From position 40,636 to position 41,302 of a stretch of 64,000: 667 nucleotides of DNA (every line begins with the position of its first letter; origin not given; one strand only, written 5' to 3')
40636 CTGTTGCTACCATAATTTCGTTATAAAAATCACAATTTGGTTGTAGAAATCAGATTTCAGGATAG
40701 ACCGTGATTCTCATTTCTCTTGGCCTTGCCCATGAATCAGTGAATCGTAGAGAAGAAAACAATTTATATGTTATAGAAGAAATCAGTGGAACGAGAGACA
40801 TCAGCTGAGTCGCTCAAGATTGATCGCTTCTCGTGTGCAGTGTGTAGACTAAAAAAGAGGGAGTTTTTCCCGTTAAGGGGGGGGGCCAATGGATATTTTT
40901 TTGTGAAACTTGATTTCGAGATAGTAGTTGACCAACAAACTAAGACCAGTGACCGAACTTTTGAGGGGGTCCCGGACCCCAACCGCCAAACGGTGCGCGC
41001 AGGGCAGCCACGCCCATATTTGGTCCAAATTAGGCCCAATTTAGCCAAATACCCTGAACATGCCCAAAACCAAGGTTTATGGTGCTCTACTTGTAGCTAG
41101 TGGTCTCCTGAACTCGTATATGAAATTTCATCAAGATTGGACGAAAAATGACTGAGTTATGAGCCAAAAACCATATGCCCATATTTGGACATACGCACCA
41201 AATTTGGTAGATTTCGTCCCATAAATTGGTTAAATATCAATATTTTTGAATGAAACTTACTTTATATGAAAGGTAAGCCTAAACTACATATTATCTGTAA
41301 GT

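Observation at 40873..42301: TTAA-bounded 1.43-kb palindrome (97% arm identity, 23-nt loop) adjoining a 2128-bp tandem duplication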

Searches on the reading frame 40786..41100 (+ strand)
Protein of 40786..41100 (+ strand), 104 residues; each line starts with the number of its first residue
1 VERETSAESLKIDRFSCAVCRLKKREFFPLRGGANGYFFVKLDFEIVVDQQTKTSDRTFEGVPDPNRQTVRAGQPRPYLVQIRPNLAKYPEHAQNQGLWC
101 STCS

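Call 13: find_encoding_contigs(protein=window:40786-41100:+, flank=10000, max_places=10)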
Protein window:40786-41100:+ (104 aa): no gene with exactly this product is on record in the collection.

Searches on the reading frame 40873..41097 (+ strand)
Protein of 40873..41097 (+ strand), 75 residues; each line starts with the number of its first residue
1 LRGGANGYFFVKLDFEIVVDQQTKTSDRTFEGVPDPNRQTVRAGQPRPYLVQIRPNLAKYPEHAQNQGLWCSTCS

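Call 83: search_protein_representatives(protein=window:40873-41097:+)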
Query: 75 residues. Proteins with E-value up to 0.001 (for the whole library): 333; up to 1e-10: 87; up to 1e-30: 28. The best 150 are listed.
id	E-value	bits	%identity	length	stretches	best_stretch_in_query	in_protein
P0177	2.1e-38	145.5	89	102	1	1-75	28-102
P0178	2.2e-38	145.4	90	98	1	3-75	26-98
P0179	2.7e-38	145.1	89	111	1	1-75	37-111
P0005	5.4e-38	144.2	89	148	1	1-75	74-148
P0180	1.2e-37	143.0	89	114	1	3-75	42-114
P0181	1.5e-37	142.8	89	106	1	3-75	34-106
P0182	1.5e-37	142.7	89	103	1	3-75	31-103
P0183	1.7e-37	142.6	89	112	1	3-75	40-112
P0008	1.9e-37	142.4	88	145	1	2-75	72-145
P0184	2.5e-37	142.1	89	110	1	3-75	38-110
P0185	2.6e-37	142.0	89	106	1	3-75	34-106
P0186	3.1e-37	141.8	89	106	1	3-75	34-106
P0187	3.3e-37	141.7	88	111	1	3-75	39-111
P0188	3.8e-37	141.5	89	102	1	3-75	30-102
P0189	6.6e-37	140.7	88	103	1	3-75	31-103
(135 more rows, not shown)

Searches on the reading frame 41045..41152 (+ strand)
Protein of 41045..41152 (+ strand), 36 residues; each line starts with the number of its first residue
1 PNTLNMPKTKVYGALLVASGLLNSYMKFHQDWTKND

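Call 55: search_protein_families(library=pfam, proteins=[window:41045-41152:+], max_evalue=1)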
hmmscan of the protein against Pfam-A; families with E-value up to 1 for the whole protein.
seq(36 aa): 0 families
